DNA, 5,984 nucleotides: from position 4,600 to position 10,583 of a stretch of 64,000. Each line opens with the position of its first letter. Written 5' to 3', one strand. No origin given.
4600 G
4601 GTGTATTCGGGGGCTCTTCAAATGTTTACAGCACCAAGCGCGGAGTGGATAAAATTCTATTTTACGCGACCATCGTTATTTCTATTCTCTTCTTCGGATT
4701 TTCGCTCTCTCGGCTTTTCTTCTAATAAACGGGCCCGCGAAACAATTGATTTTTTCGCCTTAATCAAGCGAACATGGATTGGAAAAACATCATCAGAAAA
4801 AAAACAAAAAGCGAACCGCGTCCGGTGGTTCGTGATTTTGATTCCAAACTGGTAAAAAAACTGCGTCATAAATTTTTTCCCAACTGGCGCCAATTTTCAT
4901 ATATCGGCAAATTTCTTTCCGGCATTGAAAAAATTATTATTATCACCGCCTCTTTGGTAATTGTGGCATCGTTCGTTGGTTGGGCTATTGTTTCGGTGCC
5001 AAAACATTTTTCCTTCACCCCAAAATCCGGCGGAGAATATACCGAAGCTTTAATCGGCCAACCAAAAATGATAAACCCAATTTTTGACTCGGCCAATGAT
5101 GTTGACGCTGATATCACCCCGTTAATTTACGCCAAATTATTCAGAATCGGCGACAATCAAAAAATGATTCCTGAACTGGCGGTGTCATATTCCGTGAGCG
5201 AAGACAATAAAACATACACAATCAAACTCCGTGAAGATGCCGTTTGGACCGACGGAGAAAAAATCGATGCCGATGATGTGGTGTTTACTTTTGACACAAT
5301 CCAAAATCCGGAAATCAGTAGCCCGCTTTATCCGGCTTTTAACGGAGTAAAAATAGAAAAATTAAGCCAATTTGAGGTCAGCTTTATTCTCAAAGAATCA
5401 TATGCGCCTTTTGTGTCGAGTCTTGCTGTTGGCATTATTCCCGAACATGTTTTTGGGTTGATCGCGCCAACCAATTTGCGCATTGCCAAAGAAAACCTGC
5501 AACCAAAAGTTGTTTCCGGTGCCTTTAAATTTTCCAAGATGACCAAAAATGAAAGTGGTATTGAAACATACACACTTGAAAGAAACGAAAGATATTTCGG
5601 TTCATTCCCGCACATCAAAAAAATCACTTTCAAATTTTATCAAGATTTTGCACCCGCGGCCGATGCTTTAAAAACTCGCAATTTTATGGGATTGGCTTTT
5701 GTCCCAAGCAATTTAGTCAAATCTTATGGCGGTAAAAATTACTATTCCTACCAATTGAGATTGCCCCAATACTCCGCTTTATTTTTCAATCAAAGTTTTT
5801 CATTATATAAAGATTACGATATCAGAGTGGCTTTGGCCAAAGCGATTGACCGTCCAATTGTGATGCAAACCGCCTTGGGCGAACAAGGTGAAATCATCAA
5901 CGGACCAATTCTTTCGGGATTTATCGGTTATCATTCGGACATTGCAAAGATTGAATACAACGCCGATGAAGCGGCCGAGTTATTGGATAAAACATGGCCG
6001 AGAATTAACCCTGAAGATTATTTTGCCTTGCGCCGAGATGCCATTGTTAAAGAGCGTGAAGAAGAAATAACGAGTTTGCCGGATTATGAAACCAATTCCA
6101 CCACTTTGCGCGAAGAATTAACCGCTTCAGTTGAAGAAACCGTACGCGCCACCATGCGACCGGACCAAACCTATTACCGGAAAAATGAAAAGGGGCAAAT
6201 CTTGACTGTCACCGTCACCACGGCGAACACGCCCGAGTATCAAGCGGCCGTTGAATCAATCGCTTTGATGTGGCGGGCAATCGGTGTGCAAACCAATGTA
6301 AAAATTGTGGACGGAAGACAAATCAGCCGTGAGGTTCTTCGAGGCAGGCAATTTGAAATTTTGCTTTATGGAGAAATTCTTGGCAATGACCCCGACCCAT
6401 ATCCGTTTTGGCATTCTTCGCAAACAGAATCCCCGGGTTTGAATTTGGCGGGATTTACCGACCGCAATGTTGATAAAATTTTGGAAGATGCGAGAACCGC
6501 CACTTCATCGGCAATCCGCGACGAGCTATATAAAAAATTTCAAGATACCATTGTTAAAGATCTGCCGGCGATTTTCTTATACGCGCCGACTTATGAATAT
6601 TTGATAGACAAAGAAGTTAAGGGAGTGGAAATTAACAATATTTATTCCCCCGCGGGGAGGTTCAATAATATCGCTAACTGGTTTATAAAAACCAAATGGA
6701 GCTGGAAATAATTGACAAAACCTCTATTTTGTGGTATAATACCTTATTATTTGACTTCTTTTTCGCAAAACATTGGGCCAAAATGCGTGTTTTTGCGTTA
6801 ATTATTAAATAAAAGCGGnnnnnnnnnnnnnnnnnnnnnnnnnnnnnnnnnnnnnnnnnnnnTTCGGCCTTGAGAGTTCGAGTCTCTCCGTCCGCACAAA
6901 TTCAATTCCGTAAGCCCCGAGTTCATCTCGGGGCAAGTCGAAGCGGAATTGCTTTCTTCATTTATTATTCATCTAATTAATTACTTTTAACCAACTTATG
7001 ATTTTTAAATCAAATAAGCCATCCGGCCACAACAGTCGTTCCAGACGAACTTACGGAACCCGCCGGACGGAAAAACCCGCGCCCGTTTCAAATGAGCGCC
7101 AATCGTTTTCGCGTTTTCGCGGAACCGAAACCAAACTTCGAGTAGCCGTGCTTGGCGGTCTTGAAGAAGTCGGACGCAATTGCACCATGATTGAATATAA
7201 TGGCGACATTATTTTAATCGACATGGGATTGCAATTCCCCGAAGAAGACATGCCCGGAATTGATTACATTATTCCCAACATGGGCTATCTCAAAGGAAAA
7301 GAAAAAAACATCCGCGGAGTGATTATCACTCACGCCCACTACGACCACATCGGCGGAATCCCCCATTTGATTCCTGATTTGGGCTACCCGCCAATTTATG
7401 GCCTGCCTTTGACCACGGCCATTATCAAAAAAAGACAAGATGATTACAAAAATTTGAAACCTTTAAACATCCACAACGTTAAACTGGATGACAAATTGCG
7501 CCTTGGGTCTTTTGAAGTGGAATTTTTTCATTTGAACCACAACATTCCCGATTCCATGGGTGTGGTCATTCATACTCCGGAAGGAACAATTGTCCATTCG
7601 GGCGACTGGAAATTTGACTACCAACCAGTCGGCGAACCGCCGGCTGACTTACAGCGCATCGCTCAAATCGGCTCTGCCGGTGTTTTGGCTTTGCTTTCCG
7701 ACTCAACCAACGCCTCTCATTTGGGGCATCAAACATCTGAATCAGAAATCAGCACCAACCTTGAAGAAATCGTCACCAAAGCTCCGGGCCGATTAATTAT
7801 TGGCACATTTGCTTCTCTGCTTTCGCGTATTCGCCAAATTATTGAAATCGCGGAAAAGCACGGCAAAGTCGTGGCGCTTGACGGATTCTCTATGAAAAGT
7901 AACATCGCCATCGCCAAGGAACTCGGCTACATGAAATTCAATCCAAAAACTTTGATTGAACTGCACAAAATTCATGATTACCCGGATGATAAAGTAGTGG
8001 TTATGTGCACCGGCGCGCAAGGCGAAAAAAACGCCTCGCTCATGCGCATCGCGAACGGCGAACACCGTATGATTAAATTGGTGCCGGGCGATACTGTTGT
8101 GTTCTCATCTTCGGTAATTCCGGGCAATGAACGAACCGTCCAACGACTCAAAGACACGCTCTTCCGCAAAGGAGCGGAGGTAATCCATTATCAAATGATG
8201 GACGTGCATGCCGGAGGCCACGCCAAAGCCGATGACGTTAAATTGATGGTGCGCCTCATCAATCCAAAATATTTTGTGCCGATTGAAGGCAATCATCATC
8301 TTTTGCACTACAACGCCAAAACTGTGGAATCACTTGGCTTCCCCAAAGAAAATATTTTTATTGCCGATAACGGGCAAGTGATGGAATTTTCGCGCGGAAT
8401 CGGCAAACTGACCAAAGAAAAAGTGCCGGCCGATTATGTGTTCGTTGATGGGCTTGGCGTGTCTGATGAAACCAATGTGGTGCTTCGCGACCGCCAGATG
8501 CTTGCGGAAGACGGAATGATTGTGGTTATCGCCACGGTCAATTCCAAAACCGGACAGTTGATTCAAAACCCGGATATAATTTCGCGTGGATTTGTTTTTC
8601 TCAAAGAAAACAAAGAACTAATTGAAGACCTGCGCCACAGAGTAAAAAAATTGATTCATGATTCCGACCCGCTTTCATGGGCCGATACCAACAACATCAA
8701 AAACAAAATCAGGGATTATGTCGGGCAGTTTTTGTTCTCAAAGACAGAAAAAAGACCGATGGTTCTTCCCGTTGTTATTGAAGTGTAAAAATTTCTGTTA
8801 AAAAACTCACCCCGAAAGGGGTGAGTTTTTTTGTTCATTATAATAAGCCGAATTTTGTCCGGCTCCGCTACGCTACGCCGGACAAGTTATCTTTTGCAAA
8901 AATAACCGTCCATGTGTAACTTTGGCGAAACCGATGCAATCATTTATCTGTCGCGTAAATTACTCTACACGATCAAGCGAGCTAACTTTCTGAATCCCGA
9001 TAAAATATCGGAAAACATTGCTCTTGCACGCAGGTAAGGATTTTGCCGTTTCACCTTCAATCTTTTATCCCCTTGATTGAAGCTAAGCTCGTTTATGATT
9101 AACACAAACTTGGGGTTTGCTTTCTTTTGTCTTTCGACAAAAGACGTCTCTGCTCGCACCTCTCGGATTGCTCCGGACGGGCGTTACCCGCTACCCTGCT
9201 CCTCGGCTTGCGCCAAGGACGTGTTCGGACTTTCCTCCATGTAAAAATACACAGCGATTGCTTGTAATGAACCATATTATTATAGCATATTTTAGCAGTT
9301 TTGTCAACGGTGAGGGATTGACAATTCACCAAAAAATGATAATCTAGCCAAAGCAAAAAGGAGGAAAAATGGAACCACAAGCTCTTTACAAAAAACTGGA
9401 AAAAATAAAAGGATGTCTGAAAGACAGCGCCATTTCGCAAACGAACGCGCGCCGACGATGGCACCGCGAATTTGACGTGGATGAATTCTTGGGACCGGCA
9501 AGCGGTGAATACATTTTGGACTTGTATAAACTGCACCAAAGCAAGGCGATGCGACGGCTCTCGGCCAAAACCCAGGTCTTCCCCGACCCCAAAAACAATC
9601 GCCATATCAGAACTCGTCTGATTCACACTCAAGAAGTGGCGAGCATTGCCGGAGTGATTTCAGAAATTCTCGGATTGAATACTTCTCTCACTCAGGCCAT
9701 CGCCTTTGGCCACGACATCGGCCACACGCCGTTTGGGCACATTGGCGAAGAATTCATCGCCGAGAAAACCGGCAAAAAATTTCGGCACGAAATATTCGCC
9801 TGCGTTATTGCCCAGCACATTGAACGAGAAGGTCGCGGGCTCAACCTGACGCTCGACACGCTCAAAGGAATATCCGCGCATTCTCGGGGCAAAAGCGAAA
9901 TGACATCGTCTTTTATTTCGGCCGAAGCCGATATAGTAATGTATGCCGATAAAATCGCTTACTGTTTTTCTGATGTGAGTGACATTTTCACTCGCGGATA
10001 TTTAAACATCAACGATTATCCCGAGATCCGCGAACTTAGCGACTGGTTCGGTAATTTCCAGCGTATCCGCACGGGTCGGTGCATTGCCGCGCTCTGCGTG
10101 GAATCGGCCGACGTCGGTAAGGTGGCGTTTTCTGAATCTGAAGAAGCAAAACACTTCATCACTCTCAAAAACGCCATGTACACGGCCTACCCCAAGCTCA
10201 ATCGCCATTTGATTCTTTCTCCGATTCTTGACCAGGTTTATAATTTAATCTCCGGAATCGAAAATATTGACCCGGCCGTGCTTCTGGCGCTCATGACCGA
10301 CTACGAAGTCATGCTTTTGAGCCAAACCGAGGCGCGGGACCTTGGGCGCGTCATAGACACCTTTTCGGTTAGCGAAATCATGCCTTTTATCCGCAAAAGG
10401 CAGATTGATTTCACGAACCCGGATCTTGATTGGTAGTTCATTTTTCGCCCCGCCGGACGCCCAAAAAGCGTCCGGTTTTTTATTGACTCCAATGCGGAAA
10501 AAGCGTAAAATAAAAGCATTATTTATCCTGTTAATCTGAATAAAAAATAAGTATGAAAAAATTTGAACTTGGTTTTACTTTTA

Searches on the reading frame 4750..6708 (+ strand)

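Call 27: search_protein_families(library=pfam, proteins=[window:4750-6708:+], max_evalue=0.001)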
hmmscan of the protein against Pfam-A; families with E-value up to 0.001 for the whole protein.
window:4750-6708:+ (653 aa): 1 family
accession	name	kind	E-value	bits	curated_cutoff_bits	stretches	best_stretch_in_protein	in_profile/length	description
PF00496.27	SBP_bac_5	-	3.1e-57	194.8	32.4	1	138-558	1-361/368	Bacterial extracellular solute-binding proteins, family 5 Middle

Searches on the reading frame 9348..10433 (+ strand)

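Call 27: search_protein_families(library=pfam, proteins=[window:9348-10433:+], max_evalue=0.001)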
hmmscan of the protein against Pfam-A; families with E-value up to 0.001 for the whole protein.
window:9348-10433:+ (362 aa): 1 family
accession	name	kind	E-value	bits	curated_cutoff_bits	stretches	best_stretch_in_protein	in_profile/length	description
PF01966.28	HD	-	3e-13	50.5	22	1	90-204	1-114/116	HD domain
